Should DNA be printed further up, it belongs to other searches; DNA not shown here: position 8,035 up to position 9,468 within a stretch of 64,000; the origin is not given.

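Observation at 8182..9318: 378-aa orphan protein with TagF/KpsS-like pattern next to a B12-radical SAM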

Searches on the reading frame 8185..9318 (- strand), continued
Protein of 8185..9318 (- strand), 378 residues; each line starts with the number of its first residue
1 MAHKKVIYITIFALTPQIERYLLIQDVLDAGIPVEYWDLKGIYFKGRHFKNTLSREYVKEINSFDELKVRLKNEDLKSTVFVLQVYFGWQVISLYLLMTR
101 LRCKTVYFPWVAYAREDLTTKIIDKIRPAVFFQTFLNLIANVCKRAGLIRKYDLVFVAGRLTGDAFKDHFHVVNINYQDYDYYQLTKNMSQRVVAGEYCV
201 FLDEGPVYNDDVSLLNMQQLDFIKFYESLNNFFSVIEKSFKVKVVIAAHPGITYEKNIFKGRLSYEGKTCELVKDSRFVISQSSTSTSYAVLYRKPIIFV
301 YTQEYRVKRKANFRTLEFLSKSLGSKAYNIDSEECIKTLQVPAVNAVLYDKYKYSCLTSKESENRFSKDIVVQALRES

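Call 26: fold_search(model_id=the predicted structure, library=pdb)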
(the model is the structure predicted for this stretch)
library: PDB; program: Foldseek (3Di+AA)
matches with E <= 10: 1610; with E <= 0.001: 126
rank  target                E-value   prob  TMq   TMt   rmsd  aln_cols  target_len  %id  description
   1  1iir                  5.7e-08  1.00  0.46  0.46  10.8       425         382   10  Crystal Structure of UDP-glucosyltransferase GtfB (released 2001-07-18)
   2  7vm0_B                7.7e-08  1.00  0.52  0.49   8.2       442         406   12  Crystal structure of YojK from B.subtilis in complex with UDP (released 2022-10-12)
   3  4m83_MODEL_1_B        8.2e-08  1.00  0.53  0.51   8.7       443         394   10  Ensemble refinement of protein crystal structure (2IYF) of macrolide glycosyltransferases OleD complexed with  (released 2013-09-11)
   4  6j32_C                1.1e-07  1.00  0.42  0.41  12.5       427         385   11  Crystal Structure Analysis of the Glycotransferase of kitacinnamycin (released 2020-01-15)
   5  2iya_B                1.6e-07  1.00  0.53  0.52   7.9       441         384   12  The crystal structure of macrolide glycosyltransferases: A blueprint for antibiotic engineering (released 2007-03-27)
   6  8h5d_A                1.6e-07  1.00  0.50  0.48   9.9       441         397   13  Crystal structure of YojK mutant in complex with UDP (released 2023-10-18)
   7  6j31_A                1.9e-07  1.00  0.44  0.44  11.8       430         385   12  Crystal Structure Analysis of the Glycotransferase of kitacinnamycin (released 2020-01-15)
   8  7vm0_A                2.6e-07  1.00  0.49  0.48   8.6       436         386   12  Crystal structure of YojK from B.subtilis in complex with UDP (released 2022-10-12)
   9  6j32_B                3.1e-07  1.00  0.51  0.50   8.9       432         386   11  Crystal Structure Analysis of the Glycotransferase of kitacinnamycin (released 2020-01-15)
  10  7vz6_B                3.7e-07  1.00  0.49  0.51   8.8       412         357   12  The crystal structure of Non-hydrolyzing UDPGlcNAc 2-epimerase in complex with UDP-glucose (released 2022-11-16)
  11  7vza_G                4.0e-07  1.00  0.49  0.51   9.1       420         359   14  The crystal structure of Non-hydrolyzing UDPGlcNAc 2-epimerase in complex with UDP (released 2022-11-16)
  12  7vza_H                4.0e-07  1.00  0.46  0.48   9.6       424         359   13  The crystal structure of Non-hydrolyzing UDPGlcNAc 2-epimerase in complex with UDP (released 2022-11-16)
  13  7vza_E                4.0e-07  1.00  0.43  0.45  10.7       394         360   13  The crystal structure of Non-hydrolyzing UDPGlcNAc 2-epimerase in complex with UDP (released 2022-11-16)
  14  7vz6_F                4.2e-07  1.00  0.50  0.51   8.7       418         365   12  The crystal structure of Non-hydrolyzing UDPGlcNAc 2-epimerase in complex with UDP-glucose (released 2022-11-16)
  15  7vza_D                4.8e-07  1.00  0.50  0.52   9.0       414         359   13  The crystal structure of Non-hydrolyzing UDPGlcNAc 2-epimerase in complex with UDP (released 2022-11-16)
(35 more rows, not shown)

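Call 27: search_protein_representatives(alignment_id=A1)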
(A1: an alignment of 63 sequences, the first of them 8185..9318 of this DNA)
Query: 63 sequences, 384 profile positions. Proteins with E-value up to 0.001 (for the whole library): 4848; up to 1e-10: 4188; up to 1e-30: 3156. The best 150 are listed.
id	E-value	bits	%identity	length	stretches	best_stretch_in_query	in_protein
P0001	2.1e-141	487.9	-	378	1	2-382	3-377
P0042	1.1e-134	465.9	-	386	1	2-383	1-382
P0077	2.0e-127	441.9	-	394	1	4-383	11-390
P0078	7.9e-127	440.0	-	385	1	2-383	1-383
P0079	2.1e-126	438.6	-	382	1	2-381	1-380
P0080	8.8e-126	436.5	-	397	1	2-383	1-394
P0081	1.1e-125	436.3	-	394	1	4-382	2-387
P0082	2.1e-125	435.3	-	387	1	3-381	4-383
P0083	2.5e-125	435.0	-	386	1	10-382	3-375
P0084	1.1e-124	432.9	-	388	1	2-382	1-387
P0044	2.3e-124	431.9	-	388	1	2-382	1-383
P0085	3.6e-123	428.0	-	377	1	11-382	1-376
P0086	2.1e-122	425.4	-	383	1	1-382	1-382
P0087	6.1e-122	423.9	-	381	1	2-383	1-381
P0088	7.4e-122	423.6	-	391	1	1-382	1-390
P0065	1.2e-102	360.4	-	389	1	2-383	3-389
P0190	1.8e-101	356.5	-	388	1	1-383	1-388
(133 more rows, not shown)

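Call 36: search_protein_families(library=pfam, alignment_id=A1, max_evalue=1)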
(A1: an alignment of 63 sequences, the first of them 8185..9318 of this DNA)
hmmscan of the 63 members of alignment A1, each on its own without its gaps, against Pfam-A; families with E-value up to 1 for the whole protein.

A. member 1, window:8185-9318:- (378 aa): 0 families

B. families by the number of members that match (of 63 scanned): 25 families
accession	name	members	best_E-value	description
PF07922.17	Glyco_transf_52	1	0.0042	Glycosyltransferase family 52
PF20600.3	ExoX-like_C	1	0.0057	Exodeoxyribonuclease X-like C-terminal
PF19892.4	DUF6365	1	0.0073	Family of unknown function (DUF6365)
PF04393.18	DUF535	1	0.011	Protein of unknown function (DUF535)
PF24600.1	RavZ_cat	1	0.012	RavZ catalytic domain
PF23900.1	PRS2_N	1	0.019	PRS2 N-terminal domain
PF20073.4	DUF6469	1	0.025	Domain of unknown function (DUF6469)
PF08512.18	Rttp106-like_middle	1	0.038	Histone chaperone Rttp106-like, middle domain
PF17335.7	IES5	1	0.041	Ino80 complex subunit 5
PF25079.1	COB_C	1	0.073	COBRA family C-terminal domain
PF12274.14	DUF3615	1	0.076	Protein of unknown function (DUF3615)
PF01986.22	DUF123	1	0.077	Domain of unknown function DUF123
PF03281.20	Mab-21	1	0.09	Mab-21 protein nucleotidyltransferase domain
PF24518.1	Ig_CD22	1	0.097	B-cell receptor CD22-like, first Ig-like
PF00534.26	Glycos_transf_1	1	0.1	Glycosyl transferases group 1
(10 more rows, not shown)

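Call 37: search_protein_families(library=ncbifam, alignment_id=A1, max_evalue=1)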
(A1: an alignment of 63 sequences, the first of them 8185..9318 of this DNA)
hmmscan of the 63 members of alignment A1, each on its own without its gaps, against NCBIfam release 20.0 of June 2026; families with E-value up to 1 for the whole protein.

A. member 1, window:8185-9318:- (378 aa): 0 families

B. families by the number of members that match (of 63 scanned): 11 families
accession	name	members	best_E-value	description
NF041548.1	PssE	3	0.0039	PssE/Cps14G family polysaccharide biosynthesis glycosyltransferase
NF004063.0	PRK05576.1-6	2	0.02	cobalt-factor II C(20)-methyltransferase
TIGR04326.1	O_ant_LIC13510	2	0.053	TIGR04326 family surface carbohydrate biosynthesis protein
NF005257.0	PRK06762.3-2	1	0.016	hypothetical protein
NF012147.1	blaIMP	1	0.021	IMP family subclass B1 metallo-beta-lactamase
TIGR04372.1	glycosyl_04372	1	0.039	TIGR04372 family glycosyltransferase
NF053670.1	bindosome_BasB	1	0.044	bindosome assembly system protein BasB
NF052656.1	SprProtYtrHBac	1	0.06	sporulation membrane protein YtrH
NF002623.0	PRK02290.1-1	1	0.2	3-dehydroquinate synthase II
NF004770.0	PRK06108.1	1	0.2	pyridoxal phosphate-dependent aminotransferase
NF038388.1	sigmaX_act_ComW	1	0.4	sigma(X)-activator ComW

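Call 48: find_related_loci(query=A2, collection=genome_contigs, flank=10000)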
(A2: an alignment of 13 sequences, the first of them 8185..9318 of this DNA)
Query A2 (378 aa) in genome_contigs; peptide patterns used: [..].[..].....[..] (x = any residue, [..] = any of these).
58 stretches matched a pattern; 38 encode a relative of the query (tblastn E <= 1e-3); 38 distinct loci.
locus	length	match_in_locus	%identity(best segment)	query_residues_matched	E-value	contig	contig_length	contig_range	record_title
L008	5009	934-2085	36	1-376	2e-69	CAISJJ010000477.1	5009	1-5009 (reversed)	MAG: uncultured Bacteroidales bacterium isolate Ja1_bin-1976 genome assembly, contig: bin-1976:477/547, whole genome sho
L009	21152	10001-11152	33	5-377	4e-56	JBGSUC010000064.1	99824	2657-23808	MAG: Prolixibacteraceae bacterium isolate JTS-AC423 k141_3872258, whole genome shotgun sequence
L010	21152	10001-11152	33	5-375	6e-56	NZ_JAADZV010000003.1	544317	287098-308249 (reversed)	Flavobacterium limi strain THG-AG6.4 NODE_3_length_544417_cov_187.117140, whole genome shotgun sequence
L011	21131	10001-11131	30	4-375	1e-54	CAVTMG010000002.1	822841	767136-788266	MAG: uncultured Gammaproteobacteria bacterium isolate MFD05705.bin.2.47 genome assembly, contig: contig_40337, whole gen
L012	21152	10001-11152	32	5-375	3e-52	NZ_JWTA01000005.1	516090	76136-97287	Chryseobacterium taiwanense strain TPW19 Contig_5, whole genome shotgun sequence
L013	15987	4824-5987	30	4-378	2e-48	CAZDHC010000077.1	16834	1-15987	MAG TPA_asm: uncultured Bdellovibrio sp. isolate SRP302895_co1_342 genome assembly, contig: NODE_6447_length_16834_cov_5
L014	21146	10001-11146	28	6-376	1e-48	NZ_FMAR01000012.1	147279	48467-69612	Chitinophaga costaii strain A37T2, whole genome shotgun sequence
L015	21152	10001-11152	30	5-377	1e-43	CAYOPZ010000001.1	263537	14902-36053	MAG TPA_asm: uncultured Bacteroidaceae bacterium isolate SRP323688_co1_165 genome assembly, contig: NODE_64_length_26353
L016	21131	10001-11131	32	4-376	4e-43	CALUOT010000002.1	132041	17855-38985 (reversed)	MAG: uncultured Bacteroides sp. isolate BRZ_SF__bin20 genome assembly, contig: BRZ_SF__NODE_113_length_132041_cov_7.2637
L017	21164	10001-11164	29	1-376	3e-39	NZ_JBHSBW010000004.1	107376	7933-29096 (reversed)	Pedobacter lithocola strain CCM 8691 platanus_K_25_97_5, whole genome shotgun sequence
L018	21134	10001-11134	34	4-375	3e-62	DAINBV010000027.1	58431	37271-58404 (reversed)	MAG TPA_asm: Geobacteraceae bacterium isolate CTOTU26084 NODE_122_length_58431_cov_7.003169, whole genome shotgun sequen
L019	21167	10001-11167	30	1-378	7e-39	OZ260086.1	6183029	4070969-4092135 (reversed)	MAG: Sphingobacteriaceae bacterium isolate CRY1-m2-bin06 genome assembly, chromosome: 1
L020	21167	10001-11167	29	5-375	6e-38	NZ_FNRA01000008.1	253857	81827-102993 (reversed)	Pedobacter hartonius strain DSM 19033, whole genome shotgun sequence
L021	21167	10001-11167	26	1-378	3e-37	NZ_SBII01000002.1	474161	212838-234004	Flavobacterium cerinum strain 1E403 Scaffold2_1, whole genome shotgun sequence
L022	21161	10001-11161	27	1-376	2e-36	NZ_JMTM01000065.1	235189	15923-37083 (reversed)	Flavobacterium succinicans strain DD5b FLB_contig000065, whole genome shotgun sequence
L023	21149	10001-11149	29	8-378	2e-33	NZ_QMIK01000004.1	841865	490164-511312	Cognataquiflexum aquatile strain Z0201 Scaffold3_1, whole genome shotgun sequence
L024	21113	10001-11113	28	4-377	7e-32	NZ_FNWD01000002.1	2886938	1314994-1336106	Millionella massiliensis strain Marseille-P3215T, whole genome shotgun sequence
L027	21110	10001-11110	27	1-373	4e-31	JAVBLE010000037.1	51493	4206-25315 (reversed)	MAG: Paludibacteraceae bacterium isolate EPI_MAG_00015 c_000004453330, whole genome shotgun sequence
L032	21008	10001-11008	26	27-365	4e-26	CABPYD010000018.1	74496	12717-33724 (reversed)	MAG TPA_asm: uncultured Odoribacter sp. isolate MGYG-HGUT-00343 genome assembly, contig: GUT_GENOME007443_18, whole geno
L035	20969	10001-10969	29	30-353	1e-23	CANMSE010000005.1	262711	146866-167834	uncultured Fulvivirga sp. isolate 2-959.fasta genome assembly, contig: NODE_5, whole genome shotgun sequence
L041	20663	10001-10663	32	148-363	4e-17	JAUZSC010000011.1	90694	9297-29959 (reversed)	MAG: Sulfurimonas sp. isolate Faavne_M6_B13 Faavne_M6_B13-contig_2762_pilon, whole genome shotgun sequence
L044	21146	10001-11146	28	1-373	6e-34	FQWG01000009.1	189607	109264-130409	Flavobacterium frigidimaris strain DSM 15937 genome assembly, contig: Ga0131129_109, whole genome shotgun sequence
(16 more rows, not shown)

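Call 79: list_cluster_members(proteins=[L010:9992-11161:+, L012:9992-11161:+, L014:9989-11152:+, L017:10001-11185:+, L020:9992-11176:+, L022:10001-11182:+, L023:9980-11164:+, L024:9998-11143:+, L044:10001-11158:+])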
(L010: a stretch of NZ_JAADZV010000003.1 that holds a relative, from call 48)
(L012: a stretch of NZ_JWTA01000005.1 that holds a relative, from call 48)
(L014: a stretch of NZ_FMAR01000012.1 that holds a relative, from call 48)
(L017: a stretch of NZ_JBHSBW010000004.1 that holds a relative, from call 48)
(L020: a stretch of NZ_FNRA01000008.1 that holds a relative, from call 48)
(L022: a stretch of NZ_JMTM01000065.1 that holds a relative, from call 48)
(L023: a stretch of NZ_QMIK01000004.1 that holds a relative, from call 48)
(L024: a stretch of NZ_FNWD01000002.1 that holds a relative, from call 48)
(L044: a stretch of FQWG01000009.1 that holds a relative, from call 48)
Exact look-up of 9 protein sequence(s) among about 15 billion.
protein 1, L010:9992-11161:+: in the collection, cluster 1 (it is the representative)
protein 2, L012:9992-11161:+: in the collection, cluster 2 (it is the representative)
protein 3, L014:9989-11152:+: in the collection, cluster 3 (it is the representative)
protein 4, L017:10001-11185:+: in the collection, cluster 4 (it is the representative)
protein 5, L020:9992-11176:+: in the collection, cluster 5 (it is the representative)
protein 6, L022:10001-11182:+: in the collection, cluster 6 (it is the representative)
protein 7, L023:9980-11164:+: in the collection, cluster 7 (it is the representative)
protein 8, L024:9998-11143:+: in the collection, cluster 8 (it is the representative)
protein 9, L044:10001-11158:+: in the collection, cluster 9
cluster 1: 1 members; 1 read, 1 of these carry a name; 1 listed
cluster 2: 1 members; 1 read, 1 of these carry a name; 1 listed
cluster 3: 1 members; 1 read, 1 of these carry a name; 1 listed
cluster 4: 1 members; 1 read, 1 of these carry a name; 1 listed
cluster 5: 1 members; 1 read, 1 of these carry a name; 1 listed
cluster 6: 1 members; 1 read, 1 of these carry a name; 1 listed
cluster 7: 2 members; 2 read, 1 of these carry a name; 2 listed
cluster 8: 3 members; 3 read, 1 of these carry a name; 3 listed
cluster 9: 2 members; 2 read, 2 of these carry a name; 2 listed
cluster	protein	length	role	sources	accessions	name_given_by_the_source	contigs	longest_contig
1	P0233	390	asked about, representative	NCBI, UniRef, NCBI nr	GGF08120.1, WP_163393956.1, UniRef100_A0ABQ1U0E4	hypothetical protein [Flavobacterium limi] | Uncharacterized protein n=1 Tax=Flavobacterium limi TaxID=2045105 RepID=A0ABQ1U0E4_9FLAO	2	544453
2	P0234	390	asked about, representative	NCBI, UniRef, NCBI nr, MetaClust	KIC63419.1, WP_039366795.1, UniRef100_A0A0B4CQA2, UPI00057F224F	hypothetical protein [Chryseobacterium taiwanense] | Uncharacterized protein n=1 Tax=Chryseobacterium taiwanense TaxID=363331 ... | status=active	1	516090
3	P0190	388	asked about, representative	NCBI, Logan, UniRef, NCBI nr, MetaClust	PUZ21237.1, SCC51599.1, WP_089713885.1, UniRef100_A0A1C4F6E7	hypothetical protein GA0116948_11252 [Chitinophaga costaii] | CDP-Glycerol:Poly(Glycerophosphate) glycerophosphotransferase n=1 Tax=Chitinophaga ... | hypothetical protein [Chitinophaga costaii]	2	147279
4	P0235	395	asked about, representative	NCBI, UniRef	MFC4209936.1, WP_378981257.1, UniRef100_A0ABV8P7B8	hypothetical protein ACFOWA_02005 [Pedobacter lithocola] | CDP-Glycerol:Poly(Glycerophosphate) glycerophosphotransferase n=1 Tax=Pedobacter ...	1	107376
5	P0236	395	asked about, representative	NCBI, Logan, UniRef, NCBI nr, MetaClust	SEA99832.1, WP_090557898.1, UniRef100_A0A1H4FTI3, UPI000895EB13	hypothetical protein [Pedobacter hartonius] | Uncharacterized protein n=1 Tax=Pedobacter hartonius TaxID=425514 RepID=A0A1H4FTI3_9SPHI | status=active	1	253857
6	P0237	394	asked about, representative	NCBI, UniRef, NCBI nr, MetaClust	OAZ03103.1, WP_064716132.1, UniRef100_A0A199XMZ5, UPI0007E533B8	hypothetical protein [Flavobacterium succinicans] | Uncharacterized protein n=1 Tax=Flavobacterium succinicans TaxID=29536 ... | status=active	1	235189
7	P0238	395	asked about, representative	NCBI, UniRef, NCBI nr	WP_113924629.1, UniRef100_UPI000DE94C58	hypothetical protein [Cognataquiflexum aquatile] | hypothetical protein n=1 Tax=Cognataquiflexum aquatile TaxID=2249427 RepID=UPI000DE94C58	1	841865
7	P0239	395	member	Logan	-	-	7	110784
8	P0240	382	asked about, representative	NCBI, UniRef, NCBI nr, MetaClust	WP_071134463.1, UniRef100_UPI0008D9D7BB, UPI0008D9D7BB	hypothetical protein [Millionella massiliensis] | hypothetical protein n=1 Tax=Millionella massiliensis TaxID=1871023 RepID=UPI0008D9D7BB | status=active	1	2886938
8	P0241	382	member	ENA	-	-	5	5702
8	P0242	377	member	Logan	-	-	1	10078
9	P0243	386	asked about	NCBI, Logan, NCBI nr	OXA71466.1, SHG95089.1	hypothetical protein B0A67_11755 [Flavobacterium aquidurense]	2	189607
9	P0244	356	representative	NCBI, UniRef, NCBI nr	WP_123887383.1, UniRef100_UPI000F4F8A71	hypothetical protein [Flavobacterium aquidurense] | hypothetical protein n=1 Tax=Flavobacterium aquidurense TaxID=362413 RepID=UPI000F4F8A71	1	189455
